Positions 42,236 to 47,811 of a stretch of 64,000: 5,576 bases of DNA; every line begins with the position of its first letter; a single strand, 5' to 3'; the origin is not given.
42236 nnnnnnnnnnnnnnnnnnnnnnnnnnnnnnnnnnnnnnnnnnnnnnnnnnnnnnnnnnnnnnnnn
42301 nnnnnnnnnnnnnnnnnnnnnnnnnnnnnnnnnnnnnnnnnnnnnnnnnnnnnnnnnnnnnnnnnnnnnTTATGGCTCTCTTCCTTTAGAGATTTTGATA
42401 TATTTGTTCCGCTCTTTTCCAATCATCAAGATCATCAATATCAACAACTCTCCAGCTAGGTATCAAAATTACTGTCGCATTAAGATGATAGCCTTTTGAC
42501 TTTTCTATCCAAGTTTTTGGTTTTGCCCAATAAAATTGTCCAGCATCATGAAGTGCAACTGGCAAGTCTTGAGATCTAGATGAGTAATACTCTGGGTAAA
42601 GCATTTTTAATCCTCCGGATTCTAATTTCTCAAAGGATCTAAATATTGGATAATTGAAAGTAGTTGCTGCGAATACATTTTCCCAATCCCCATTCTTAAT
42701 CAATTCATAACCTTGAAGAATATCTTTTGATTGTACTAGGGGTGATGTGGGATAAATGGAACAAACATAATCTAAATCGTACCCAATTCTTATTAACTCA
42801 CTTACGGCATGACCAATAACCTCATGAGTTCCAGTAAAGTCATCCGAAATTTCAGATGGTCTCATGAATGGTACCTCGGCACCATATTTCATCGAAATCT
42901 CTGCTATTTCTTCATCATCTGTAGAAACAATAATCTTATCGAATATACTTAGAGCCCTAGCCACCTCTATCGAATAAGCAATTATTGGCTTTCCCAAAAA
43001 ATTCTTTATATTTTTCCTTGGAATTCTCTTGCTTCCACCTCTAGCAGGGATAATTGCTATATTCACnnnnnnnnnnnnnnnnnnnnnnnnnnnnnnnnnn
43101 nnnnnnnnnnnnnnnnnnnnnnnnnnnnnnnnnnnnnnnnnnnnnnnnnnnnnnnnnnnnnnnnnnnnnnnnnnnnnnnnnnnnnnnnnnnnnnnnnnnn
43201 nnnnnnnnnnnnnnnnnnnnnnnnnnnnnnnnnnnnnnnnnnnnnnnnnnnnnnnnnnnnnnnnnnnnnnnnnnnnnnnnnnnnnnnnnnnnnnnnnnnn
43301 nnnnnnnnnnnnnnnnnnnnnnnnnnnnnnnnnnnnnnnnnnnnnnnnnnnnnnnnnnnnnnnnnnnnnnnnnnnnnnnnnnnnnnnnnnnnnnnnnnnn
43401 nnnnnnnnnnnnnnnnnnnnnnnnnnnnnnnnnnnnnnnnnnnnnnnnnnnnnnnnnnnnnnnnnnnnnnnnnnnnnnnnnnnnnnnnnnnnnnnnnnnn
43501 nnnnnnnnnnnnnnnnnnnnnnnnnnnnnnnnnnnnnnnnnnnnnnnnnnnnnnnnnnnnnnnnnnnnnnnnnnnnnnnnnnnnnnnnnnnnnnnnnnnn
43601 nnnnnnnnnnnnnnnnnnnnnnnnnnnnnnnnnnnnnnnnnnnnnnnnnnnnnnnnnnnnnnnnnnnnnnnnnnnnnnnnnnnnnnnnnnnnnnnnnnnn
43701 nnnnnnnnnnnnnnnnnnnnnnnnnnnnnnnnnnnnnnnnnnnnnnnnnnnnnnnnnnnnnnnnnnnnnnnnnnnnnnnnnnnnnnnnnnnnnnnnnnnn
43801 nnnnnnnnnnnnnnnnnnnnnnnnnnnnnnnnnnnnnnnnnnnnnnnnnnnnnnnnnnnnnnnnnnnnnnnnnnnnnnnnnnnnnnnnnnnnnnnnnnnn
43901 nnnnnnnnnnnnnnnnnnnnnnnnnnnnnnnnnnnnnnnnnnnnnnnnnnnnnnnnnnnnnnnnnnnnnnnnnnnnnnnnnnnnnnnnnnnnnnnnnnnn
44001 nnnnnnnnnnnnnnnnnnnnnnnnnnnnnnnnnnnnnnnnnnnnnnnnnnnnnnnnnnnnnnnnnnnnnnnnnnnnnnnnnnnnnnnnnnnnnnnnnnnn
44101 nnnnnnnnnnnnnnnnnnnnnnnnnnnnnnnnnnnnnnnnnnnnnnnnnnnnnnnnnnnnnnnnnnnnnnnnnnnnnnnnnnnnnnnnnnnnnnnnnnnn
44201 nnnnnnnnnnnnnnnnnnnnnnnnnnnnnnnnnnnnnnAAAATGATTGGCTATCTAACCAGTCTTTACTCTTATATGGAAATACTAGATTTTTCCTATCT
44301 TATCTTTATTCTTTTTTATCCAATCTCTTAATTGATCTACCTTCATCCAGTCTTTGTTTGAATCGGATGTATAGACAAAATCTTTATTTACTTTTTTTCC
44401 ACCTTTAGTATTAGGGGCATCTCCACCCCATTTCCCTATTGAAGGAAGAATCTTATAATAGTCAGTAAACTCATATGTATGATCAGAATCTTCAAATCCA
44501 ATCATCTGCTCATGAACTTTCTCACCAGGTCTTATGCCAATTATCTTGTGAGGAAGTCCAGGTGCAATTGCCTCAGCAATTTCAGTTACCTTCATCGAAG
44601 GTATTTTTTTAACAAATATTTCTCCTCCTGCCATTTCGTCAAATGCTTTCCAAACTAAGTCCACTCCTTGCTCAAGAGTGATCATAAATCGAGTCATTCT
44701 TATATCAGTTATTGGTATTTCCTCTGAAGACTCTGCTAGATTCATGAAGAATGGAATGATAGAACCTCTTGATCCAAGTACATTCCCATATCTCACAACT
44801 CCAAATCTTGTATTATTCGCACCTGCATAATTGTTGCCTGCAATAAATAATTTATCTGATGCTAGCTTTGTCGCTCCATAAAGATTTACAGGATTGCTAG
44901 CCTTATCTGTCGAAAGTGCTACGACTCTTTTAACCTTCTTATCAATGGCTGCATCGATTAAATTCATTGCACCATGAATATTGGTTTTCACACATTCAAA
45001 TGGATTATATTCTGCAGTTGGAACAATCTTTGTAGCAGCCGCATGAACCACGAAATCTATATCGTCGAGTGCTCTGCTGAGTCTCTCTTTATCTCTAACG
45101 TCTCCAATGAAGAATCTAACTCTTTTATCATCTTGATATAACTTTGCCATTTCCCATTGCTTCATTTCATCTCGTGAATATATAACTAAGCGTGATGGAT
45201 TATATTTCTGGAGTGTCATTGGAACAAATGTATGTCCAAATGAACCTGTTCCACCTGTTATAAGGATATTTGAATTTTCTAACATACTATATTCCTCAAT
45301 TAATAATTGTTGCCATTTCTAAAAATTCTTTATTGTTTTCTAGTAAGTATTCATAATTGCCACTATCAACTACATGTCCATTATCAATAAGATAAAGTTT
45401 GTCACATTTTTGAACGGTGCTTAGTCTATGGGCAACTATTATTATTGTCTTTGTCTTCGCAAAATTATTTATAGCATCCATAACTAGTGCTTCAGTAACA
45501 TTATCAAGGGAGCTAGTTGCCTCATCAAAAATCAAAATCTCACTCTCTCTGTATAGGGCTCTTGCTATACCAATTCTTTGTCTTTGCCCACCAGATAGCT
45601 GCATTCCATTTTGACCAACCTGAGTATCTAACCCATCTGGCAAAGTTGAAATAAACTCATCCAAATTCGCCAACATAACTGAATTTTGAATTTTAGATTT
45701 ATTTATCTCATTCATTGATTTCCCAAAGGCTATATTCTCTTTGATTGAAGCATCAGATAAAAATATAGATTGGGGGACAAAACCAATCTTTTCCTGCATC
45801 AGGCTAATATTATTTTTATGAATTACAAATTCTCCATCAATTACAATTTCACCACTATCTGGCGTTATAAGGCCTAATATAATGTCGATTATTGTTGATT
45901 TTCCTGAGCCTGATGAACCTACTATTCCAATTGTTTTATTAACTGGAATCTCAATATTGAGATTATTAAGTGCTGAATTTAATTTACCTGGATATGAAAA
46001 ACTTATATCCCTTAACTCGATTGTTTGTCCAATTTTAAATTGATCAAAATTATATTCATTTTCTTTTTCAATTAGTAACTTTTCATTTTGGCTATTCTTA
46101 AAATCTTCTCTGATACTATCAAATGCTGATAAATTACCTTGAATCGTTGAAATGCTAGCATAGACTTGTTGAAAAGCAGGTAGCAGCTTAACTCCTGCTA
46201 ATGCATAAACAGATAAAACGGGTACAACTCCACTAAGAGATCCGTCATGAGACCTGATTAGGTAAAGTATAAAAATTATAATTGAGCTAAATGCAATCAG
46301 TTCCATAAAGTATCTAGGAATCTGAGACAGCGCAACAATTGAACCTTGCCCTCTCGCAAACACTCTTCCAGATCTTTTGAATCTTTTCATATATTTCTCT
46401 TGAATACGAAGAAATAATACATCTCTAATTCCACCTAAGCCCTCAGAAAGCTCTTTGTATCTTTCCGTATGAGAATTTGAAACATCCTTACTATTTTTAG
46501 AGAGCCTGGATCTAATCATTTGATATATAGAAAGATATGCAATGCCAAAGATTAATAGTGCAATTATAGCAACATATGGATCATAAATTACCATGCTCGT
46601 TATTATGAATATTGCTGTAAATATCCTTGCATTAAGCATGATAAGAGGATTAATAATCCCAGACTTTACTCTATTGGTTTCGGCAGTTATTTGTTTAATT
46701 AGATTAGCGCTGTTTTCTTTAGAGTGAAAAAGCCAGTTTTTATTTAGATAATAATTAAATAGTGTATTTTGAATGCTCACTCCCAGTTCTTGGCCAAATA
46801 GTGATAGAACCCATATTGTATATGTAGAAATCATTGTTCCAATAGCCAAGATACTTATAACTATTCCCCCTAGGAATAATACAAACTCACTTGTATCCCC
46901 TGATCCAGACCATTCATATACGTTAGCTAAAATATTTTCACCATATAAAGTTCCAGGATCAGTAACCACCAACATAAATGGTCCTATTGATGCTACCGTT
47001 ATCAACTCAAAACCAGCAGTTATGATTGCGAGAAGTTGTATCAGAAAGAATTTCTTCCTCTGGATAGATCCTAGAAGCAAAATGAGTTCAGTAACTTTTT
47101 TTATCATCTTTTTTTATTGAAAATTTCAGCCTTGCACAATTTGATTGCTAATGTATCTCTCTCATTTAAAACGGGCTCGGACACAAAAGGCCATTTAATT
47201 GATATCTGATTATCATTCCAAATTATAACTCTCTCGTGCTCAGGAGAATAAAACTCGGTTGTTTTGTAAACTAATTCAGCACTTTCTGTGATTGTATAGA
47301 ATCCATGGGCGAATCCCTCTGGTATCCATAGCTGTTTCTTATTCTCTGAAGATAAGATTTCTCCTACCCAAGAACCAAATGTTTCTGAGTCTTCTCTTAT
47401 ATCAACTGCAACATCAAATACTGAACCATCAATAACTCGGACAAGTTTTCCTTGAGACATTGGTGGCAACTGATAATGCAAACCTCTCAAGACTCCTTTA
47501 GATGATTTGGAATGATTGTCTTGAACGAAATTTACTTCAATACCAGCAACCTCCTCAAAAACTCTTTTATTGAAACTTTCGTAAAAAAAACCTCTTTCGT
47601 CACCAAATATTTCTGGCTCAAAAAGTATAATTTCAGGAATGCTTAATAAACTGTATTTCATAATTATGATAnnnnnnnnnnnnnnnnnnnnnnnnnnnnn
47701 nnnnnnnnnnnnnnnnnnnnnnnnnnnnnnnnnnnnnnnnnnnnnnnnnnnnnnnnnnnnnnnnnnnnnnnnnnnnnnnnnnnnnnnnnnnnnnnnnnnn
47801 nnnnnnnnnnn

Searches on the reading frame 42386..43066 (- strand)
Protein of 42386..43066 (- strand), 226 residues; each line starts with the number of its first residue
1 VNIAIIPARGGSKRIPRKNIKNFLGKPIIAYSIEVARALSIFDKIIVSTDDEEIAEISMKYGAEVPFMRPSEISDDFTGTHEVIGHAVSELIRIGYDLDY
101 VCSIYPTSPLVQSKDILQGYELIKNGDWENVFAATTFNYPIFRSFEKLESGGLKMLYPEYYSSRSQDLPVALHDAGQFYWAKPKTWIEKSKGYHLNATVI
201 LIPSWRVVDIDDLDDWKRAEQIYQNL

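Call 41: search_protein_families(library=pfam, proteins=[window:42386-43066:-], max_evalue=1e-8)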
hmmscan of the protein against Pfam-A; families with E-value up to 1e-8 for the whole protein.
window:42386-43066:- (226 aa): 1 family
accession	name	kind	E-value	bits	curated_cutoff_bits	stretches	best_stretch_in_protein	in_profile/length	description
PF02348.25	CTP_transf_3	-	6.9e-28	98.4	22.6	1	3-129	1-120/217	Cytidylyltransferase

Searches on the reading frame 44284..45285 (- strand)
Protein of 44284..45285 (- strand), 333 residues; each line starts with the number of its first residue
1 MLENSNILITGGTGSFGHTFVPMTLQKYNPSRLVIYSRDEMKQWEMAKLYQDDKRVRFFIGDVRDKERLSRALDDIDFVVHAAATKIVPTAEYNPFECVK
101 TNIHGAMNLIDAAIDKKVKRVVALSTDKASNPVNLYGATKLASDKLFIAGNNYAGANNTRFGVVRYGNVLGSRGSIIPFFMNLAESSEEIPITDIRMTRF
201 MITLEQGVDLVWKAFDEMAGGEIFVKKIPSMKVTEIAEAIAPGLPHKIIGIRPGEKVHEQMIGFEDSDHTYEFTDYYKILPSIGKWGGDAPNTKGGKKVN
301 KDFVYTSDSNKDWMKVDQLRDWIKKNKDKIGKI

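Call 11: search_protein_families(library=pfam, proteins=[window:44284-45285:-], max_evalue=0.001)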
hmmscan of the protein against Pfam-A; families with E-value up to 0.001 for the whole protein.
window:44284-45285:- (333 aa): 11 families
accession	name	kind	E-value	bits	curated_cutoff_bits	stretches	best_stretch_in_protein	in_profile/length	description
PF02719.21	Polysacc_synt_2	-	8e-97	324.4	20.2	1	7-279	1-291/293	Polysaccharide biosynthesis protein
PF01370.27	Epimerase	-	7.3e-23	81.7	20.9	1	7-222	1-235/240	NAD dependent epimerase/dehydratase family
PF16363.11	GDP_Man_Dehyd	-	1.8e-16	61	27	1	8-128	1-131/332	GDP-mannose 4,6 dehydratase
PF01073.25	3Beta_HSD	-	1.2e-14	54.5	22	1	8-129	1-119/280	3-beta hydroxysteroid dehydrogenase/isomerase family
PF04321.23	RmlD_sub_bind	-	1.1e-10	41.6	27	1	6-194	2-177/287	RmlD substrate binding domain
PF13460.12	NAD_binding_10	-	7.3e-10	39.4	27.2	1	11-133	1-105/184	NAD(P)H-binding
PF05368.20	NmrA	-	5.8e-08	33.1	27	1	4-122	2-103/298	NmrA-like family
PF08659.16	KR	-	3.5e-07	30.8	22.6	1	7-125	3-135/180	KR domain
PF00106.31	adh_short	-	2.7e-06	27.5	26.6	1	6-149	2-162/195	short chain dehydrogenase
PF07993.18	NAD_binding_4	-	1.5e-05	24.7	20.1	1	9-133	1-143/258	Male sterility protein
PF03435.24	Sacchrp_dh_NADP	-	0.00091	20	25.1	0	7-84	1-77/129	Saccharopine dehydrogenase NADP binding domain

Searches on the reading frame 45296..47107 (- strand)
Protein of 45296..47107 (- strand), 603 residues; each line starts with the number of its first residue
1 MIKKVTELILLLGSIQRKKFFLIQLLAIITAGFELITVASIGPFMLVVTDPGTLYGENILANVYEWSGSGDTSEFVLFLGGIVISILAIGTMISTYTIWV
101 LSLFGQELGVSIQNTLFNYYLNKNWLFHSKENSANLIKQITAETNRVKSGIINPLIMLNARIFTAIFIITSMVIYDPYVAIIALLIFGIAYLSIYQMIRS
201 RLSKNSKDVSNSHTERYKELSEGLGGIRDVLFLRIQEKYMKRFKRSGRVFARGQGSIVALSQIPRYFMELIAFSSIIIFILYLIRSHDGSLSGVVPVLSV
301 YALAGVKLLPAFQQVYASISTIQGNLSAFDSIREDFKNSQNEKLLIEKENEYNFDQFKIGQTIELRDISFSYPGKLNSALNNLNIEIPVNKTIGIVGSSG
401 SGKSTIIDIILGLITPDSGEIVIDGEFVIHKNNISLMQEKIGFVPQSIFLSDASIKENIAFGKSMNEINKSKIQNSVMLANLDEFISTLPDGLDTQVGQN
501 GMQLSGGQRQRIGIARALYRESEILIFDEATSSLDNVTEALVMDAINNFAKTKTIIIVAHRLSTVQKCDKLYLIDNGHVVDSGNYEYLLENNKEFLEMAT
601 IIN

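Call 11: search_protein_families(library=pfam, proteins=[window:45296-47107:-], max_evalue=0.001)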
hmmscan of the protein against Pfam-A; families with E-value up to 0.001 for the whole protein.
window:45296-47107:- (603 aa): 5 families
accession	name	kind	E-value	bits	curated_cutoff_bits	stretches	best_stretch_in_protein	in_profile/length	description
PF00005.33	ABC_tran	-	2.2e-30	106.5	25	1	380-532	1-137/137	ABC transporter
PF00664.28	ABC_membrane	-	3e-12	47.2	28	1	44-298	6-264/274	ABC transporter transmembrane region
PF02463.25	SMC_N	-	1.1e-08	35.2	40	1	386-574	19-211/220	RecF/RecN/SMC N terminal domain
PF13555.12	AAA_29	-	9e-06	25.8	27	1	385-418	17-50/61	P-loop containing region of AAA domain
PF09818.15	ABC_ATPase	-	0.00047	19.7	23.2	0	476-547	131-201/283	P-loop domain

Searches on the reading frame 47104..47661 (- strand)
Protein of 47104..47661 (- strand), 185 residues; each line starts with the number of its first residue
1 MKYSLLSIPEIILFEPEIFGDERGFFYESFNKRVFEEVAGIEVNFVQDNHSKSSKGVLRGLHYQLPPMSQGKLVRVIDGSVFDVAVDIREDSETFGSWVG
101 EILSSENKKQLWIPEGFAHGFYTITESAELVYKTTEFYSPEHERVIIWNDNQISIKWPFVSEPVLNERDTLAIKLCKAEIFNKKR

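Call 11: search_protein_families(library=pfam, proteins=[window:47104-47661:-], max_evalue=0.001)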
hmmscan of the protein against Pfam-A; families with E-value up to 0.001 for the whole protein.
window:47104-47661:- (185 aa): 1 family
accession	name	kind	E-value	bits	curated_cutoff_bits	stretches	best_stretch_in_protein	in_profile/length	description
PF00908.23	dTDP_sugar_isom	-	2.2e-71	239.4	27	1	7-175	3-166/168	dTDP-4-dehydrorhamnose 3,5-epimerase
